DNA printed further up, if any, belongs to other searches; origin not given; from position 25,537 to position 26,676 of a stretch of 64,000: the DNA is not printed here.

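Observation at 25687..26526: Pseudo-histidine-kinase: a DHp-only membrane sensor with His->Tyr and no ATPase, assembled from paralogs of two genes 15 kb away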

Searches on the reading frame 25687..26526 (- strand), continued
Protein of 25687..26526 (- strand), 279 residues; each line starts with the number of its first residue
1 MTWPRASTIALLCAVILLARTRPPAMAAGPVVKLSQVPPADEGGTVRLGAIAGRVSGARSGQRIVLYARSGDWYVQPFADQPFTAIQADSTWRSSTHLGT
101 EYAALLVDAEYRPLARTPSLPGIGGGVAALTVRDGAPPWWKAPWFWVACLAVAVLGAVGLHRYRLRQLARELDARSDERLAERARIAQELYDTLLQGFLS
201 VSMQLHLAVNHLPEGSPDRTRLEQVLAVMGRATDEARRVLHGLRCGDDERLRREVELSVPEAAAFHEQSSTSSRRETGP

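Call 24: find_encoding_contigs(protein=P0020, flank=3000, max_places=2)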
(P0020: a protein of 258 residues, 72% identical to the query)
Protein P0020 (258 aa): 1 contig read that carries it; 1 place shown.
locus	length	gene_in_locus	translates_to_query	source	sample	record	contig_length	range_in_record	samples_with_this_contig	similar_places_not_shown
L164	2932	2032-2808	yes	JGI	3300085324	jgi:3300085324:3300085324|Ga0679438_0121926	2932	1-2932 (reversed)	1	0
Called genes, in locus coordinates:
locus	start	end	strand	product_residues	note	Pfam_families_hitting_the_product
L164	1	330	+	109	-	?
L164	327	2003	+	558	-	PF00027:cNMP_binding, PF01946:Thi4 (weak), PF00890:FAD_binding_2 (weak), PF01266:DAO (weak), PF07992:Pyr_redox_2, PF12831:FAD_oxidored (weak), PF13450:NAD_binding_8 (weak), PF13738:Pyr_redox_3, +2 more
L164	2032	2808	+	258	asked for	PF07730:HisKA_3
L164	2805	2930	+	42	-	?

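Call 25: find_encoding_contigs(protein=P0027, flank=3000, max_places=2)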
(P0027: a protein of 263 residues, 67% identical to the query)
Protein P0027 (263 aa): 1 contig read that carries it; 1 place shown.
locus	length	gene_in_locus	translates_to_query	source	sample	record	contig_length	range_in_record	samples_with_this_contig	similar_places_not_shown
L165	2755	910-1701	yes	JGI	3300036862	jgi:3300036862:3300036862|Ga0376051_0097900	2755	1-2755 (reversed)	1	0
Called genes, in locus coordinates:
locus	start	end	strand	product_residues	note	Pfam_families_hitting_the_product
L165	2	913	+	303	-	?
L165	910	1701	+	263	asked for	PF07730:HisKA_3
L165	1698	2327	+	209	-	PF00072:Response_reg, PF00196:GerE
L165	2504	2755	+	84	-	?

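Call 26: find_encoding_contigs(protein=P0028, flank=3000, max_places=2)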
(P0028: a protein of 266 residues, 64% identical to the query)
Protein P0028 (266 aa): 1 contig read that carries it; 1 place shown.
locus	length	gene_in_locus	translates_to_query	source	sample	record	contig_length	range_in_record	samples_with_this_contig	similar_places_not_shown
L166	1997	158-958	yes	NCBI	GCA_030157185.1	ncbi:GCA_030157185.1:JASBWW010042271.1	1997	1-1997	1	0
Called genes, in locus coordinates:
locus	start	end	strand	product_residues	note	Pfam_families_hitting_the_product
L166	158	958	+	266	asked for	PF07730:HisKA_3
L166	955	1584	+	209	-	PF00072:Response_reg, PF00196:GerE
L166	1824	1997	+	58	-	?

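Call 27: find_encoding_contigs(protein=P0030, flank=3000, max_places=2)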
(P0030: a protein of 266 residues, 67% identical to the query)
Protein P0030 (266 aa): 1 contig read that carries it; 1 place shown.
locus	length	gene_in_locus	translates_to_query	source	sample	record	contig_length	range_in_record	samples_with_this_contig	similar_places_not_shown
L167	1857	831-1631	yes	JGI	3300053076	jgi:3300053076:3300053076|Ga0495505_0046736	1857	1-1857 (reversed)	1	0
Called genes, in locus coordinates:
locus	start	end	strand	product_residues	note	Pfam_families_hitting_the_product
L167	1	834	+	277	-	?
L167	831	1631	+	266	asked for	PF07730:HisKA_3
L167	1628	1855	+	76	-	?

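Call 28: find_encoding_contigs(protein=P0024, flank=3000, max_places=2)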
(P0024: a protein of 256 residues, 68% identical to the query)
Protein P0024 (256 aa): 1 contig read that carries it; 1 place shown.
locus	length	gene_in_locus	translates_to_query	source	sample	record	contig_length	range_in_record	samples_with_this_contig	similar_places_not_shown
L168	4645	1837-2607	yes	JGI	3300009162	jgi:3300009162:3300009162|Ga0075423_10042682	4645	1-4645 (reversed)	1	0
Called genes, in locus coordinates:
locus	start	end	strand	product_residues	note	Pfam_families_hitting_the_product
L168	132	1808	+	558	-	PF03486:HI0933_like (faint), PF00027:cNMP_binding, PF01946:Thi4 (weak), PF00890:FAD_binding_2 (faint), PF07992:Pyr_redox_2, PF13450:NAD_binding_8 (weak), PF13738:Pyr_redox_3, PF00070:Pyr_redox (weak), +2 more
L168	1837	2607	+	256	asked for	PF07730:HisKA_3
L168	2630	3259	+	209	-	PF00072:Response_reg, PF00196:GerE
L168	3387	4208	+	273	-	PF00561:Abhydrolase_1, PF12146:Hydrolase_4, PF12697:Abhydrolase_6, PF00326:Peptidase_S9 (weak)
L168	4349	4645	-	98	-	?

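Call 32: predict_structure(alignment_id=A2)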
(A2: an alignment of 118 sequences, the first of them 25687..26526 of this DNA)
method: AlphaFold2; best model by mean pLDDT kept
length: 279 residues; sequences in the alignment: 118
mean_pLDDT: 86.5   pTM: 0.60
mean pLDDT of the five models: 86.5, 84.8, 84.5, 84.4, 83.9
residues with pLDDT >= 90: 193; 70-90: 39; 50-70: 30; < 50: 17
segments of 3 or more residues with pLDDT < 50: 1-3, 253-260, 264-266
pLDDT, mean of each block of 10 residues (from residue 1): 65 79 67 96 85 97 96 92 96 95 97 97 96 92 93 97 97 94 93 94 95 96 95 91 68 48 51 55
secondary structure, 60 per line:
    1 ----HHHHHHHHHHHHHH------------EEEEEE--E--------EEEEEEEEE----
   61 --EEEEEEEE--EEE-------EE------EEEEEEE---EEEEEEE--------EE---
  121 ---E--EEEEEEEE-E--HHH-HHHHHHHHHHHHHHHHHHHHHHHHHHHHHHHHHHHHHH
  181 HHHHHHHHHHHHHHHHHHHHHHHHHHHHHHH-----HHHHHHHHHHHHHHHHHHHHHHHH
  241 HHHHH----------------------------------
elements in order: H5-18 E31-36 E48-56 E63-70 E73-75 E91-97 E101-107 E127-134 H143-211 H217-245
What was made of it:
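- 25687..26526 (-): Sensor gene, 279 aa: Tyr-for-His, CA-less HisKA_3 protein. AF2 model with mean pLDDT 86.5 (call 32).
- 26116..26445 (-): Periplasmic Ig-like beta-sandwich domain (residues 28-137), shared with the GH16 lipoprotein family. AF2 predicts strands across 31-134 (call 32).
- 26032..26100 (-): Second TM helix (about residues 143-165), running without a break into DHp helix 1. AF2 predicts a single helix 143-211 (call 32).
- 25690..25767 (-): Retained C-terminal tail (residues 254-279), predicted disordered. It carries the GGGAG Shine-Dalgarno-like element (about 25699..25703) and overlaps the regulator's ATG. pLDDT about 50 (call 32).
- On HisKA_3 sensor histidine kinase (functional kinase): AF2 predicts a helical hairpin (call 32).
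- The 26-residue tail is predicted disordered (call 32).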

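Call 50: search_protein_families(library=ncbifam, proteins=[window:25687-26526:-, P0004], max_evalue=0.01)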
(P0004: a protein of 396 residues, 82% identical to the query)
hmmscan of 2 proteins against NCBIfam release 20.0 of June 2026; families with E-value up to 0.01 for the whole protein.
window:25687-26526:- (279 aa): 3 families
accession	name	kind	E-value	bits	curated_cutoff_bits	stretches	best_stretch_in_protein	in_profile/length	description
NF052443.1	SensHisKinMctS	equivalog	3.2e-05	22.5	700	1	164-245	235-314/457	two-component system sensor histidine kinase MctS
NF047786.1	his_kin_MadS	equivalog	0.00013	21.2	500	1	165-250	211-297/434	MadS family sensor histidine kinase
TIGR01709.2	typeII_sec_gspL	equivalog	0.0012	18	65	1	138-256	242-356/392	type II secretion system protein GspL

P0004 (396 aa): 12 families
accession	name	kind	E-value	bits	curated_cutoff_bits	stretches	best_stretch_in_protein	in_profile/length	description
NF052443.1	SensHisKinMctS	equivalog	8e-25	87.1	700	1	171-384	238-453/457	two-component system sensor histidine kinase MctS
NF047786.1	his_kin_MadS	equivalog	3.2e-23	82.5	500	1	165-378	211-434/434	MadS family sensor histidine kinase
NF008184.0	PRK10935.1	equivalog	3.5e-19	68.8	553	1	180-380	361-560/565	nitrate/nitrite two-component system sensor histidine kinase NarQ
NF008649.0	PRK11644.1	equivalog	5.7e-19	68.2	408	1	167-380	291-497/499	signal transduction histidine-protein kinase/phosphatase UhpB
NF052531.1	Strep_LiaS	equivalog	1.3e-15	57.5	450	1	181-378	131-326/328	envelope stress sensor histidine kinase LiaS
NF007896.0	PRK10600.1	equivalog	2.1e-15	56.4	578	1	180-377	388-583/598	nitrate/nitrite two-component system sensor histidine kinase NarX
NF047322.1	HK_morpho_MacS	equivalog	3.2e-10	39.7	300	1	149-378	150-367/367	MacS family sensor histidine kinase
NF040691.1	MtrAB_MtrB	equivalog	1.2e-05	24.6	450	1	290-336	387-433/507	MtrAB system histidine kinase MtrB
TIGR01709.2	typeII_sec_gspL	equivalog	0.00029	20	65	1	139-245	243-344/392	type II secretion system protein GspL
NF033792.0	ActS_PrrB_HisK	equivalog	0.0017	17.3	350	1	219-340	234-360/423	ActS/PrrB/RegB family redox-sensitive histidine kinase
TIGR01925.2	spIIAB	equivalog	0.0026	17.7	135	1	290-335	37-86/137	anti-sigma F factor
NF008298.1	PRK11086.1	subfamily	0.0032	16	520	1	299-378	435-524/529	DcuS/MalK family sensor histidine kinase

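Call 78: find_homologous_proteins(query=P0027)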
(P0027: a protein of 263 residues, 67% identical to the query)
Query P0027 (263 aa): 1451 proteins with E <= 0.001 among 8000 candidates; the best 120 are listed.
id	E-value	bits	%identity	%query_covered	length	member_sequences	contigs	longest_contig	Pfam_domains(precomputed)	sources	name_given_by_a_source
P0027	6.2e-168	575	100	100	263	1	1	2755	PF07730.20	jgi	jgi:signal transduction histidine kinase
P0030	4.2e-132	458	82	92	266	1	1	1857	PF07730.20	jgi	jgi:signal transduction histidine kinase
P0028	4.8e-124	431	76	100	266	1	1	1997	PF07730.20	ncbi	-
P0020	1.4e-122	426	78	97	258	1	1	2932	PF07730.20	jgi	jgi:signal transduction histidine kinase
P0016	1.9e-117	410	76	95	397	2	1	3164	PF13581.13,PF07730.20,PF02518.32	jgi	jgi:signal transduction histidine kinase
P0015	2.1e-114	400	74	92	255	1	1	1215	PF07730.20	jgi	jgi:signal transduction histidine kinase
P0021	1.2e-113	397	76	94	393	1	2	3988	PF13581.13,PF07730.20,PF02518.32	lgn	-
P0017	5.9e-113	395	70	97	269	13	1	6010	PF07730.20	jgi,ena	-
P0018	3.6e-112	392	74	92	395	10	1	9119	PF07730.20,PF02518.32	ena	-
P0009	1.6e-105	370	72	92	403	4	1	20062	PF07730.20,PF02518.32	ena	-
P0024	4.7e-105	369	70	92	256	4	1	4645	PF07730.20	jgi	-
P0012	1.1e-102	361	71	93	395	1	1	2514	PF07730.20,PF02518.32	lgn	-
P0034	3.1e-101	356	75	82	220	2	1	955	PF07730.20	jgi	jgi:signal transduction histidine kinase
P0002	5.9e-100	352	69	87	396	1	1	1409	PF07730.20,PF02518.32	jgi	jgi:signal transduction histidine kinase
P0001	5.4e-99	349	67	90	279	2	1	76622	PF07730.20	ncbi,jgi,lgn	jgi:signal transduction histidine kinase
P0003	1.3e-98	348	66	92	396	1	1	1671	PF07730.20,PF02518.32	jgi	jgi:signal transduction histidine kinase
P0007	6.4e-98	346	69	83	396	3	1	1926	PF07730.20,PF02518.32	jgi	jgi:signal transduction histidine kinase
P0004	1.2e-97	345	65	95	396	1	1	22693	PF07730.20,PF02518.32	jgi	jgi:signal transduction histidine kinase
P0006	3.0e-97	343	67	92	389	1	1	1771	PF07730.20,PF02518.32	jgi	jgi:signal transduction histidine kinase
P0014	7.5e-97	342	68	89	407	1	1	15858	PF13581.13,PF07730.20,PF02518.32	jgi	jgi:signal transduction histidine kinase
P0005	2.8e-96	340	66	94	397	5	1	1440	PF07730.20,PF02518.32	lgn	-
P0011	3.5e-96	340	68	88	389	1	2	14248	PF13581.13,PF07730.20,PF02518.32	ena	-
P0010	4.3e-96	340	68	92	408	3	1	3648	PF13581.13,PF07730.20,PF02518.32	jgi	jgi:signal transduction histidine kinase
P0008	6.4e-96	339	67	90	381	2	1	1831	PF07730.20,PF02518.32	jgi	jgi:signal transduction histidine kinase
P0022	8.1e-95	335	68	86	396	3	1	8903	PF13581.13,PF07730.20,PF02518.32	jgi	jgi:signal transduction histidine kinase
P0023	3.6e-94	333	68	89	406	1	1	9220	PF13581.13,PF07730.20,PF02518.32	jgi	-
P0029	1.0e-93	332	69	85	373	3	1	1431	PF13581.13,PF07730.20,PF02518.32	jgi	-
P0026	2.0e-93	331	68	90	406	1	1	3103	PF07730.20,PF02518.32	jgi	jgi:signal transduction histidine kinase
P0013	2.8e-93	330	68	86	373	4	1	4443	PF13581.13,PF07730.20,PF02518.32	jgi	jgi:signal transduction histidine kinase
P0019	3.4e-93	330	70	86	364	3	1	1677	PF13581.13,PF07730.20,PF02518.32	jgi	jgi:signal transduction histidine kinase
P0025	1.0e-92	329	66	90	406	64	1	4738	PF13581.13,PF07730.20,PF02518.32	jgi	-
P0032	1.7e-92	328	67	86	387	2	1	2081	PF13581.13,PF07730.20,PF02518.32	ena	-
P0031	8.0e-92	326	69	86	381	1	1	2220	PF13581.13,PF07730.20,PF02518.32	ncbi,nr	ncbi:MAG TPA: sensor histidine kinase [Vicinamibacteria bacterium]|nr:sensor histidine kinase [Vicin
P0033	2.4e-87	311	62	90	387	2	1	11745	PF13581.13,PF07730.20,PF02518.32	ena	-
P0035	1.5e-85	305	67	83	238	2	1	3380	PF07730.20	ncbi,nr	ncbi:MAG TPA: histidine kinase dimerization/phosphoacceptor domain-containing protein, partial [Vici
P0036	2.3e-84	301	61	90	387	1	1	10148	PF07730.20,PF02518.32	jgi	jgi:signal transduction histidine kinase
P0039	2.3e-83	298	61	89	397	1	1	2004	PF13581.13,PF07730.20,PF02518.32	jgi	jgi:signal transduction histidine kinase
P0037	1.6e-82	295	67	77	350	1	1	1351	PF07730.20,PF02518.32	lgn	-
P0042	1.8e-79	285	60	87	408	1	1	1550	PF13581.13,PF07730.20,PF02518.32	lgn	-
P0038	2.2e-79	285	59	89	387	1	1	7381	PF07730.20,PF02518.32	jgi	jgi:signal transduction histidine kinase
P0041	3.5e-78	281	58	89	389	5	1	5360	PF13581.13,PF07730.20,PF02518.32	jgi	jgi:signal transduction histidine kinase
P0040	3.7e-78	281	60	85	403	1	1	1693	PF07730.20,PF02518.32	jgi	jgi:signal transduction histidine kinase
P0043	6.2e-77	277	58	86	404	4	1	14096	PF07730.20,PF02518.32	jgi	-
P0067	1.6e-76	276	60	84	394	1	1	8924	PF13581.13,PF07730.20,PF02518.32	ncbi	-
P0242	2.8e-76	275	58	90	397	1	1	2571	PF13581.13,PF07730.20,PF02518.32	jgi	jgi:signal transduction histidine kinase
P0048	3.0e-76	275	54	88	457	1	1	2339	PF07730.20,PF02518.32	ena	-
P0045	7.5e-76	273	60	83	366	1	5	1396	PF07730.20,PF02518.32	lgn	-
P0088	2.0e-75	272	61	90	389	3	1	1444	PF07730.20,PF02518.32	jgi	jgi:signal transduction histidine kinase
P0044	5.7e-75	270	55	90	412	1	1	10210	PF07730.20,PF02518.32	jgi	jgi:signal transduction histidine kinase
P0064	6.3e-75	270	56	92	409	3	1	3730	PF07730.20,PF02518.32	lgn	-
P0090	1.3e-74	269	62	84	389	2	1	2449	PF07730.20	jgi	jgi:signal transduction histidine kinase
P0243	3.5e-74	268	55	88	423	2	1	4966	PF13581.13,PF07730.20,PF02518.32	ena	-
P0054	5.4e-74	267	54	90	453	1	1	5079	PF07730.20,PF02518.32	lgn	-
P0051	6.2e-74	267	59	83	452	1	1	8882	PF13581.13,PF07730.20,PF02518.32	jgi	jgi:signal transduction histidine kinase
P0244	1.2e-73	266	56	82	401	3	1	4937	PF07730.20,PF02518.32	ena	-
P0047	3.3e-73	265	55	82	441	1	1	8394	PF13581.13,PF07730.20,PF02518.32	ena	-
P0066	4.5e-73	264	55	87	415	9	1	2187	PF07730.20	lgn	-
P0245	4.6e-73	264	54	91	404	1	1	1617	PF13581.13,PF07730.20,PF02518.32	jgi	jgi:signal transduction histidine kinase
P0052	5.7e-73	264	53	91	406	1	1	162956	PF07730.20,PF02518.32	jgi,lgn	jgi:signal transduction histidine kinase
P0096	9.2e-73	263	57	87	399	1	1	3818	PF13581.13,PF07730.20,PF02518.32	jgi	jgi:signal transduction histidine kinase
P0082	1.2e-72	263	54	92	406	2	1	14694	PF07730.20,PF02518.32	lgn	-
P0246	1.2e-72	263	55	88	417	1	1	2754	PF07730.20,PF02518.32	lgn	-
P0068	1.2e-72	263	56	84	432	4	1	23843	PF13581.13,PF07730.20,PF02518.32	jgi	-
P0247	1.6e-72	262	56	81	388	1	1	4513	PF13581.13,PF07730.20,PF02518.32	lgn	-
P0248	1.7e-72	262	53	95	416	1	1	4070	PF07730.20,PF02518.32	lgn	-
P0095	1.7e-72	262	53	90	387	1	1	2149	PF07730.20,PF02518.32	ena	-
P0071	1.9e-72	262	57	85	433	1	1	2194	PF07730.20,PF02518.32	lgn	-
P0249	2.0e-72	262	52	100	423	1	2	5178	PF13581.13,PF07730.20,PF02518.32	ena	-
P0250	2.2e-72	262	55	88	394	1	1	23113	PF13581.13,PF07730.20,PF02518.32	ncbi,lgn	-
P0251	2.6e-72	262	56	81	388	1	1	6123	PF07730.20,PF02518.32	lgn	-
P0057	3.4e-72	261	55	89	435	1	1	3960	PF07730.20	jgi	jgi:signal transduction histidine kinase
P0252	4.4e-72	261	54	90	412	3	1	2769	PF13581.13,PF07730.20,PF02518.32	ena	-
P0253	4.8e-72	261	55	84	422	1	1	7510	PF07730.20,PF02518.32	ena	-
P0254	5.9e-72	261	53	91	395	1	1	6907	PF07730.20,PF02518.32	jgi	jgi:signal transduction histidine kinase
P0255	7.9e-72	260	54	90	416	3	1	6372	PF07730.20,PF02518.32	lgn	-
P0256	1.2e-71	260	55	95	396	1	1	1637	PF07730.20,PF02518.32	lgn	-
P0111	1.3e-71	259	56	87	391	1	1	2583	PF07730.20,PF02518.32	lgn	-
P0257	1.8e-71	259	53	84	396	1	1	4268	PF07730.20,PF02518.32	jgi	jgi:signal transduction histidine kinase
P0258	2.2e-71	259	48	97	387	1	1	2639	PF13581.13,PF07730.20,PF02518.32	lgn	-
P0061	2.3e-71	259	55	89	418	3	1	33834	PF07730.20,PF02518.32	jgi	jgi:signal transduction histidine kinase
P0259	2.5e-71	258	52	91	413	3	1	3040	PF13581.13,PF07730.20,PF02518.32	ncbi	-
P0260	3.0e-71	258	55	90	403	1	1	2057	PF13581.13,PF07730.20,PF02518.32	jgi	jgi:signal transduction histidine kinase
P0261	4.0e-71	258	54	84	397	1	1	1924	PF13581.13,PF07730.20,PF02518.32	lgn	-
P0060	4.5e-71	258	58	82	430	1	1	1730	PF07730.20,PF02518.32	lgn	-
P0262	5.1e-71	257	53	89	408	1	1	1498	PF13581.13,PF07730.20,PF02518.32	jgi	jgi:signal transduction histidine kinase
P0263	5.3e-71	257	48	97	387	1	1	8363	PF13581.13,PF07730.20,PF02518.32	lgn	-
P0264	5.5e-71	257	53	91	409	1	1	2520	PF07730.20,PF02518.32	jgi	jgi:signal transduction histidine kinase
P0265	6.5e-71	257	53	90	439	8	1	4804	PF07730.20,PF02518.32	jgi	jgi:signal transduction histidine kinase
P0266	8.5e-71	257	53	93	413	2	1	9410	PF13581.13,PF07730.20,PF02518.32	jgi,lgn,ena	-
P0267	9.2e-71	257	53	91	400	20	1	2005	PF13581.13,PF07730.20,PF02518.32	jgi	jgi:signal transduction histidine kinase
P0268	9.3e-71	257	51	93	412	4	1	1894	PF07730.20,PF02518.32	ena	-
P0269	1.0e-70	256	51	91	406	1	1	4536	PF07730.20,PF02518.32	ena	-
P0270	1.0e-70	256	51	93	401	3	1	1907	PF13581.13,PF07730.20,PF02518.32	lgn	-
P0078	1.1e-70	256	53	91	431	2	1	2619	PF07730.20,PF02518.32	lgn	-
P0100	1.1e-70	256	54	89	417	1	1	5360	PF07730.20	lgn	-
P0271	1.2e-70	256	52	91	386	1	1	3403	PF13581.13,PF07730.20,PF02518.32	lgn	-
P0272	1.3e-70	256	56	83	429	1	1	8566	PF07730.20,PF02518.32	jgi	jgi:signal transduction histidine kinase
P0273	1.7e-70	256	54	83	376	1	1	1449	PF07730.20,PF02518.32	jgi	jgi:signal transduction histidine kinase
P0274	1.8e-70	256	56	90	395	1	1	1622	PF07730.20,PF02518.32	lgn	-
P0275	1.8e-70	256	51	92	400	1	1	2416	PF07730.20,PF02518.32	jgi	jgi:signal transduction histidine kinase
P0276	2.0e-70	256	55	94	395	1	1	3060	PF07730.20,PF02518.32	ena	-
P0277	2.2e-70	255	51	92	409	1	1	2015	PF13581.13,PF07730.20,PF02518.32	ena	-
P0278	2.5e-70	255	56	89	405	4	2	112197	PF07730.20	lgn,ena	-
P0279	2.9e-70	255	53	86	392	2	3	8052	PF13581.13,PF07730.20,PF02518.32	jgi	jgi:signal transduction histidine kinase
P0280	2.9e-70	255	56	82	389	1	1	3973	PF07730.20,PF02518.32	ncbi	-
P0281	3.7e-70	255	55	84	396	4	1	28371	PF07730.20,PF02518.32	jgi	jgi:signal transduction histidine kinase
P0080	4.0e-70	255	53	91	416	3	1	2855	PF07730.20,PF02518.32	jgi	jgi:signal transduction histidine kinase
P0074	4.1e-70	254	57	82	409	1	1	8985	PF07730.20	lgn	-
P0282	4.3e-70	254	57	90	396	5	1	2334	PF07730.20,PF02518.32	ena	-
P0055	5.0e-70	254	56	83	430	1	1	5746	PF13581.13,PF07730.20,PF02518.32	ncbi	-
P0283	5.6e-70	254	55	83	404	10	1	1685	PF13581.13,PF07730.20,PF02518.32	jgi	-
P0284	5.9e-70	254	51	92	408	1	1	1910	PF07730.20,PF02518.32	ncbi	-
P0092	6.2e-70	254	55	83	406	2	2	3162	PF07730.20,PF02518.32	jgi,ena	-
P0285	6.8e-70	254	53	83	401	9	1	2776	PF13581.13,PF07730.20,PF02518.32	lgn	-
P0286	6.9e-70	254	57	83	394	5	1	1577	PF13581.13,PF07730.20,PF02518.32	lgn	-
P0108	7.0e-70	254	53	89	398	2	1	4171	PF07730.20,PF02518.32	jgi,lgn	jgi:signal transduction histidine kinase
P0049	7.7e-70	254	54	88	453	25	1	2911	PF07730.20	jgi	-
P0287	7.7e-70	254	51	91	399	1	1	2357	PF13581.13,PF07730.20,PF02518.32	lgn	-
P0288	7.8e-70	254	54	88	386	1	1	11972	PF13581.13,PF07730.20,PF02518.32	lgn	-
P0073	8.2e-70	254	52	91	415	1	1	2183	PF07730.20,PF02518.32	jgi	jgi:signal transduction histidine kinase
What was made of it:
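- Tried and rejected: A second homolog search, seeded with a short form, found no further CA-less clusters (call 78).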
